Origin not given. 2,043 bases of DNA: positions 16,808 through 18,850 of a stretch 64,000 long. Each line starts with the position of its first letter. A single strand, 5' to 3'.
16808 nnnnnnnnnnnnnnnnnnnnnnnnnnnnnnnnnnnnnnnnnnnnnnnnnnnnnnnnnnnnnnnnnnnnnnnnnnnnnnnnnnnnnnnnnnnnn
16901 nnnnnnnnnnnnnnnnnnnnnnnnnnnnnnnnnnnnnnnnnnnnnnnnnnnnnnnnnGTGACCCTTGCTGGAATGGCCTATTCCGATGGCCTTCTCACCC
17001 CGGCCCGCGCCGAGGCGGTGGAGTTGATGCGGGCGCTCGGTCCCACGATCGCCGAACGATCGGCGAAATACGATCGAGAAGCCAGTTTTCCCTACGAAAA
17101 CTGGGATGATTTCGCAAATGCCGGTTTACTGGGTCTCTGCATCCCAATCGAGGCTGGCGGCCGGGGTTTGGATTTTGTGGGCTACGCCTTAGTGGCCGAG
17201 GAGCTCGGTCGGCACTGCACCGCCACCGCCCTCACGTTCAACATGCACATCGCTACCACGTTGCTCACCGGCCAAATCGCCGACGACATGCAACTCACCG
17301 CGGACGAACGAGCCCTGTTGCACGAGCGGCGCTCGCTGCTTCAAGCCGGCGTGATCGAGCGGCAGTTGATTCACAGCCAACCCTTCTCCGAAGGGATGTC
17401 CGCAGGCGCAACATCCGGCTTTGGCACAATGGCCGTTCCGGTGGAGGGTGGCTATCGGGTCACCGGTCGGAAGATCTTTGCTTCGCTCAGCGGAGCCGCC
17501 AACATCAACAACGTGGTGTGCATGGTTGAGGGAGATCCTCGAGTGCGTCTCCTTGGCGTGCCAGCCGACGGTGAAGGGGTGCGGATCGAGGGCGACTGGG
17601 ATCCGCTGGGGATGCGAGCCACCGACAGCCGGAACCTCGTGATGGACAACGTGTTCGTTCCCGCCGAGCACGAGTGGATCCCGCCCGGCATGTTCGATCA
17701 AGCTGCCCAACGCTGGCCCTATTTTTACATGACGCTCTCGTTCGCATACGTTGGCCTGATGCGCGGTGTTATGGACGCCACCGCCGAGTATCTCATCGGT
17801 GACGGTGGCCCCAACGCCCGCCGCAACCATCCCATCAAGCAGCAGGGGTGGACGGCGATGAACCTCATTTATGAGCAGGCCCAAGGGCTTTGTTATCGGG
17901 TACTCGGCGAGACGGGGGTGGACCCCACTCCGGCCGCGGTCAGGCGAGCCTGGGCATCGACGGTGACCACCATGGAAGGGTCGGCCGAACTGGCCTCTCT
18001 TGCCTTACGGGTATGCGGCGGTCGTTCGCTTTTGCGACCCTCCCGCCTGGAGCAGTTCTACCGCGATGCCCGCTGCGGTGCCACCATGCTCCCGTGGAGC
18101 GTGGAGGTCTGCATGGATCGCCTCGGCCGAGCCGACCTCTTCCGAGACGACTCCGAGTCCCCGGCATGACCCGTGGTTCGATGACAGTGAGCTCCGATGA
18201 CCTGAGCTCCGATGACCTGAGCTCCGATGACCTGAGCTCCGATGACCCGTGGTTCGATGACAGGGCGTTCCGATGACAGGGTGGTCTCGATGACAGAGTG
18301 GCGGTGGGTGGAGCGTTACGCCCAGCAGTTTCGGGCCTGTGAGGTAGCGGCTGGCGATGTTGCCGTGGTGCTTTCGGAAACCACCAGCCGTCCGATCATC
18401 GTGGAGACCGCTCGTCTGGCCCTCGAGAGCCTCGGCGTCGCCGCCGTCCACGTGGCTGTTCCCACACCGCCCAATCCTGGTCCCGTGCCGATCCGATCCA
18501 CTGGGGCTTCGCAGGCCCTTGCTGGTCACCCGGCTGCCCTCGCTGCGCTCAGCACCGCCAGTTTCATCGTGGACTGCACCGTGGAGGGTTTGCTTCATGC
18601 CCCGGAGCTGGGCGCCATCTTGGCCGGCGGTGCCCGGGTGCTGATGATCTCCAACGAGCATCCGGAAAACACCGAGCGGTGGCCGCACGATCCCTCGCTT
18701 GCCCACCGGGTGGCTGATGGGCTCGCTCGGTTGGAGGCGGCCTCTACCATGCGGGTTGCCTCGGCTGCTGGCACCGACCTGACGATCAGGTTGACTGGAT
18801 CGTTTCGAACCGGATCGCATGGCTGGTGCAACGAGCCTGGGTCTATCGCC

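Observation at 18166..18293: Gene-junction VNTR that relays translational coupling through nine ATGA overlaps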

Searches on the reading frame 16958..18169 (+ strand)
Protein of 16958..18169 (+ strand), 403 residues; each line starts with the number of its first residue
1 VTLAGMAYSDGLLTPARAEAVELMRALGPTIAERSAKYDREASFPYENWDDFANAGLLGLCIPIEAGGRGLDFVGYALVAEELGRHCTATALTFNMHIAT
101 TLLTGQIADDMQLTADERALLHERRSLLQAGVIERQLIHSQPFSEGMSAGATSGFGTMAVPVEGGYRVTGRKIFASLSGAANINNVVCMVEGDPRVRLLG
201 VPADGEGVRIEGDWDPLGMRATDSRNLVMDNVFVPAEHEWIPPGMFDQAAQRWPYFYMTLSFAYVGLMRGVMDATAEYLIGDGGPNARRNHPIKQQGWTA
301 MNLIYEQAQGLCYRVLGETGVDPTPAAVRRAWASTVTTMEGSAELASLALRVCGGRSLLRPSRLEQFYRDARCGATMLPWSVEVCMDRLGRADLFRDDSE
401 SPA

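Call 7: search_protein_families(library=pfam, proteins=[window:16958-18169:+])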
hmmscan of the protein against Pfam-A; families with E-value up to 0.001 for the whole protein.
window:16958-18169:+ (403 aa): 4 families
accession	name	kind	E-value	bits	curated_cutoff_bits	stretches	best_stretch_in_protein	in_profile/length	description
PF02771.21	Acyl-CoA_dh_N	-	7.6e-16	58.9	22.9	1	31-99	19-87/113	Acyl-CoA dehydrogenase, N-terminal domain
PF02770.24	Acyl-CoA_dh_M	-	2.1e-09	37.8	33.3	1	157-232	18-97/97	Acyl-CoA dehydrogenase, middle domain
PF00441.29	Acyl-CoA_dh_1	-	2.2e-05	25.1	22.4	1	260-374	18-131/150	Acyl-CoA dehydrogenase, C-terminal domain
PF08028.16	Acyl-CoA_dh_2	-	0.00076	20.2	22.7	0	260-375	3-127/134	Acyl-CoA dehydrogenase, C-terminal domain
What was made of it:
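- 16958..18169 (+): ACAD-like gene (acyl-CoA dehydrogenase fold). Its stop, TGA 18167-18169, lies inside the first ATGA. Pfam Acyl-CoA_dh_N/M/C in call 7.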

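Call 8: search_protein_families(library=ncbifam, proteins=[window:16958-18169:+])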
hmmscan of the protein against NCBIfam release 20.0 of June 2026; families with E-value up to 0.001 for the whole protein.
window:16958-18169:+ (403 aa): 13 families
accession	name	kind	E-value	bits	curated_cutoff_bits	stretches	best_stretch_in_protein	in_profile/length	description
NF049984.1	Rv1679_FadE16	equivalog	3.1e-23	82.6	600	1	32-392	13-364/371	Rv1679 family acyl-CoA dehydrogenase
TIGR04022.1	sulfur_SfnB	equivalog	2.2e-19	69.6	430.9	1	18-372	8-360/391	SfnB family sulfur acquisition oxidoreductase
NF042972.1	AcrlCoAredClosAcrC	equivalog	1.7e-17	63.2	640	1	31-372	24-356/378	acryloyl-CoA reductase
NF042439.1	SulpropCoADesulf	equivalog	3e-17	62.5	600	1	30-373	11-351/379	3-sulfinopropanoyl-CoA desulfinase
NF045629.1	monooxsub_HsaA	equivalog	4e-14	52.2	450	1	158-237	113-194/383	3-hydroxy-9,10-secoandrosta-1,3,5(10)-triene-9,17-dione monooxygenase oxygenase subunit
NF043015.1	DibenthMonoxDszC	equivalog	8.2e-13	47.9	850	1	17-282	15-278/415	dibenzothiophene monooxygenase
NF045652.1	ProlPCPDhRedW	equivalog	8.6e-12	44.6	650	1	46-279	34-262/376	L-prolyl-[peptidyl-carrier protein] dehydrogenase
NF053553.1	prodigi_MBC_PigA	equivalog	3.4e-11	42.9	500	1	35-278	28-266/381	prodigiosin MBC biosynthesis dehydrogenase PigA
NF043006.1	CyhCrbnylCoADH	equivalog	7.7e-09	35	650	1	25-372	17-355/380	cyclohexane-1-carbonyl-CoA dehydrogenase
NF058590.1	AcCoDHFadEBacil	equivalog_domain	3.2e-07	29.3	600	1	54-238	64-237/586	acyl-CoA dehydrogenase FadE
NF008997.0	PRK12341.1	equivalog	5.7e-07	28.9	537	1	36-373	30-357/382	acyl-CoA dehydrogenase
NF045920.1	HphnlacHdxOX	equivalog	1.7e-05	23.9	650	0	25-236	6-194/384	p-hydroxyphenylacetate 3-hydroxylase oxygenase component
NF045552.1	GlutCoADH_Des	equivalog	0.00035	19.9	470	0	31-97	24-91/387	glutaryl-CoA dehydrogenase Acd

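Call 15: find_encoding_contigs(protein=window:16958-18169:+, flank=2000, max_places=10)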
Protein window:16958-18169:+ (403 aa): 1 contig read that carries it; 1 place shown.
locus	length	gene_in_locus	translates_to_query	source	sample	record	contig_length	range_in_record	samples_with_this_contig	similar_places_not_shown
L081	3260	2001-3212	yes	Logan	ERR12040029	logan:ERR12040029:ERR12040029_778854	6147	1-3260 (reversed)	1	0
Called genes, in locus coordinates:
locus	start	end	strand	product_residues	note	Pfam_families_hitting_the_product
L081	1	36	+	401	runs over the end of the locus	PF02771:Acyl-CoA_dh_N, PF02770:Acyl-CoA_dh_M, PF00441:Acyl-CoA_dh_1, PF08028:Acyl-CoA_dh_2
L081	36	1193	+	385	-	PF02515:CoA_transf_3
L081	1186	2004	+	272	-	PF00561:Abhydrolase_1, PF12146:Hydrolase_4 (faint), PF12697:Abhydrolase_6, PF08386:Abhydrolase_4 (weak)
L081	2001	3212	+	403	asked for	PF02771:Acyl-CoA_dh_N, PF02770:Acyl-CoA_dh_M, PF00441:Acyl-CoA_dh_1 (faint)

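Call 61: list_cluster_members(proteins=[P0001, window:16958-18169:+])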
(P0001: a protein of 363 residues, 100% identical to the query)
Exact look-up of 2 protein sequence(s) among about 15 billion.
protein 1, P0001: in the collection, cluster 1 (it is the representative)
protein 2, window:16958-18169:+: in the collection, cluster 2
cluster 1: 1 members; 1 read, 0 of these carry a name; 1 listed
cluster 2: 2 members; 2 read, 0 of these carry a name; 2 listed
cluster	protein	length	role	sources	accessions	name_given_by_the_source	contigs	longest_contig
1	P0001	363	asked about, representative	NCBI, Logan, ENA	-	-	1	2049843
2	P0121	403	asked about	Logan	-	-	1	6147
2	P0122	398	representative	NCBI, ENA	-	-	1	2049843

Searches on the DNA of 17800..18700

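Call 37: search_rna_families(source=window, start=17800, end=18700, threshold=evalue, max_evalue=1)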
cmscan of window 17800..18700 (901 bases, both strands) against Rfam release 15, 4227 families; matches with E-value up to 1: 0.
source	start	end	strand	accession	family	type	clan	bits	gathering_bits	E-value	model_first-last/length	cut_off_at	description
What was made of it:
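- No Rfam match at E<=1 (call 37).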
